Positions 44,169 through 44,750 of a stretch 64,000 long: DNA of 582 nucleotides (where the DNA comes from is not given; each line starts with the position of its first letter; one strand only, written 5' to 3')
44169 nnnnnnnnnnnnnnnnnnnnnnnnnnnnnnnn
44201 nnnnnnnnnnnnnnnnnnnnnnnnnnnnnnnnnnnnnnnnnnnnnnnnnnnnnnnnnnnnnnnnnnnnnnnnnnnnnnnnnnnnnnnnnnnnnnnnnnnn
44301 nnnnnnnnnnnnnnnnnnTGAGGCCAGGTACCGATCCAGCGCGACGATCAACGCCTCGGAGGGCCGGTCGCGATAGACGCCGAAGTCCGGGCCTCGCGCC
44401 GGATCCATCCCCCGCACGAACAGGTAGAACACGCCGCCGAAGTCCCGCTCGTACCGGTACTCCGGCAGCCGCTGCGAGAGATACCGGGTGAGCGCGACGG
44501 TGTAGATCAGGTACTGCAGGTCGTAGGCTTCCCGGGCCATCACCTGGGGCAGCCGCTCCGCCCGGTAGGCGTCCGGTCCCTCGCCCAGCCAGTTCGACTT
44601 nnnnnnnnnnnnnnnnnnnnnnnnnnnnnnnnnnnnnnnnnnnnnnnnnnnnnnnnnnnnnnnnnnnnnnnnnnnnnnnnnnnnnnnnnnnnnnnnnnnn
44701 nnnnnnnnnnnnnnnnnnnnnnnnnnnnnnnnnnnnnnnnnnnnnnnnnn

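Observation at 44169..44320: Repeat copy inside the recB-recD junction donates the last codons and the TGA stop of recB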

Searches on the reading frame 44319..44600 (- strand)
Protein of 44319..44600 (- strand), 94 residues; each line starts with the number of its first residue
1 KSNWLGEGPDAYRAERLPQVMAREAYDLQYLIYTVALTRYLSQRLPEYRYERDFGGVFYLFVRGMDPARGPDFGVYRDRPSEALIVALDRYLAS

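Call 17: find_related_loci(query=window:44319-44600:-, collection=genome_contigs, flank=1500)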
Query seq(94 aa) (94 aa) in genome_contigs; peptide patterns used: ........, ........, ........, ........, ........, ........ (x = any residue, [..] = any of these).
182 stretches matched a pattern; 28 encode a relative of the query (tblastn E <= 1e-3); 28 distinct loci.
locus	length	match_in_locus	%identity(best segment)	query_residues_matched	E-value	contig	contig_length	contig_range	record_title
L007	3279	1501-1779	86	1-93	5e-51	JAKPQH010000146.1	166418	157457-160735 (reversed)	MAG: bacterium isolate JPNA_maxbin.176 k141_709191, whole genome shotgun sequence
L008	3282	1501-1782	87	1-94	6e-51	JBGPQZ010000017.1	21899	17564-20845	MAG: Candidatus Methylomirabilia bacterium isolate OBJ1_062018_150_20 k141_1252253_length_21899_cov_8.8293, whole genome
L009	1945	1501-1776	84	1-94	1e-48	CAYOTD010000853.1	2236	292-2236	MAG TPA_asm: uncultured Solibacteraceae bacterium isolate SRP278314_co1_163 genome assembly, contig: NODE_72363_length_2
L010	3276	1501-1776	54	1-93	8e-29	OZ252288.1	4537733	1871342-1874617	MAG: Opitutales bacterium isolate 77b9a5b9-e5ce-4918-89f9-dacbc23eed75 genome assembly, chromosome: 1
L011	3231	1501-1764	55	1-88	4e-28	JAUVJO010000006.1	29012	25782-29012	MAG: Deltaproteobacteria bacterium isolate CSMAG_456 CSMAG_456_k127_443803_length_29012_cov_101.9500, whole genome shotg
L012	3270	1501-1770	58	1-90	5e-28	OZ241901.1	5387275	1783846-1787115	MAG: Gammaproteobacteria bacterium isolate 65898e9d-28f9-48af-9959-824c109e8cbf genome assembly, chromosome: 1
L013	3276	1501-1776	55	1-93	9e-28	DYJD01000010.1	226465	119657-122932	MAG TPA_asm: Desulfosudis oleivorans isolate FI88_2_51_70 Afr_mines_FI88_44_length_226465_cov_30_022720, whole genome sh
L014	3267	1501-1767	56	1-89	4e-27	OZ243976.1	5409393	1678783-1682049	MAG: Gammaproteobacteria bacterium isolate 16632d52-ba02-4dd1-a452-c1d69d7653ac genome assembly, chromosome: 1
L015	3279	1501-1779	51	1-93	2e-27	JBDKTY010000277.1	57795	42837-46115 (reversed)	MAG: Syntrophobacter sp. isolate 7_bin.95 c_000001695205, whole genome shotgun sequence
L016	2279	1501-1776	55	1-92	2e-26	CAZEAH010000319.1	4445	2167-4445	MAG TPA_asm: uncultured Leptospirales bacterium isolate binchicken_co58_57 genome assembly, contig: NODE_15325_length_44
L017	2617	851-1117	57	1-89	3e-26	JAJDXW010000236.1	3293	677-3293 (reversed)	MAG: Gammaproteobacteria bacterium isolate jk18x27bins.56 k141_556591, whole genome shotgun sequence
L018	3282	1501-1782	51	1-94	6e-26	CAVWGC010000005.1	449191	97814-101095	MAG: uncultured delta proteobacterium isolate MFD04716.bin.2.49 genome assembly, contig: contig_18459, whole genome shot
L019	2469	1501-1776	54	1-92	1e-25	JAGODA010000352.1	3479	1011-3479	MAG: Spirochaetes bacterium isolate Go_SlDig_bin_136 Go_SlDig_101833_length_3479_cov_3.288783, whole genome shotgun sequ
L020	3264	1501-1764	57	1-88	3e-25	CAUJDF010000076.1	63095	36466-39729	MAG: Myxococcota bacterium isolate KLAP118 genome assembly, contig: KLAP118_444419, whole genome shotgun sequence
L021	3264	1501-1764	56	1-88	3e-25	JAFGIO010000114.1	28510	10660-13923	MAG: Deltaproteobacteria bacterium isolate Zod_Metabat.215 k87_2883069, whole genome shotgun sequence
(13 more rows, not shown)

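Call 18: find_related_loci(query=window:44319-44600:-, collection=metagenome_contigs, flank=1500)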
Query seq(94 aa) (94 aa) in metagenome_contigs; peptide patterns used: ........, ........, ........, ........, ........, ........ (x = any residue, [..] = any of these).
254 stretches matched a pattern; 26 encode a relative of the query (tblastn E <= 1e-3); 26 distinct loci.
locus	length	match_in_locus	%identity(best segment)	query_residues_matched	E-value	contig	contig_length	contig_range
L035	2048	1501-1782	96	1-94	4e-58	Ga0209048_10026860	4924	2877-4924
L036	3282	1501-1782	94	1-94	1e-56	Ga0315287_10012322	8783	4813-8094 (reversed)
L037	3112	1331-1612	91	1-94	1e-56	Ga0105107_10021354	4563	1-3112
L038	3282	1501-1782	89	1-94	7e-53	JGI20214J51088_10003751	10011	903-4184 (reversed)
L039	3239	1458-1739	89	1-94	4e-53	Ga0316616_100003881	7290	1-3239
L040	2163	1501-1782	89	1-94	6e-53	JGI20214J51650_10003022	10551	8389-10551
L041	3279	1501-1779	86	1-93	4e-51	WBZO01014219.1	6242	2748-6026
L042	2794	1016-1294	86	1-93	4e-51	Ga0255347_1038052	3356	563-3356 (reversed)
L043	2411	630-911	87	1-94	6e-51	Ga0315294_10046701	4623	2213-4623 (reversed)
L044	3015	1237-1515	86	1-93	6e-51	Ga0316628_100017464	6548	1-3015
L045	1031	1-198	95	29-94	2e-39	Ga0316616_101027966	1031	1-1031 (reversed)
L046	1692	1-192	91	31-94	8e-34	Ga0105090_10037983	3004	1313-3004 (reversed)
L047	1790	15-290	62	1-92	5e-31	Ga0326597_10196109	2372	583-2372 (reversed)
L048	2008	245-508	55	1-88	2e-28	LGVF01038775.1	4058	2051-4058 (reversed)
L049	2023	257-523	58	1-89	9e-27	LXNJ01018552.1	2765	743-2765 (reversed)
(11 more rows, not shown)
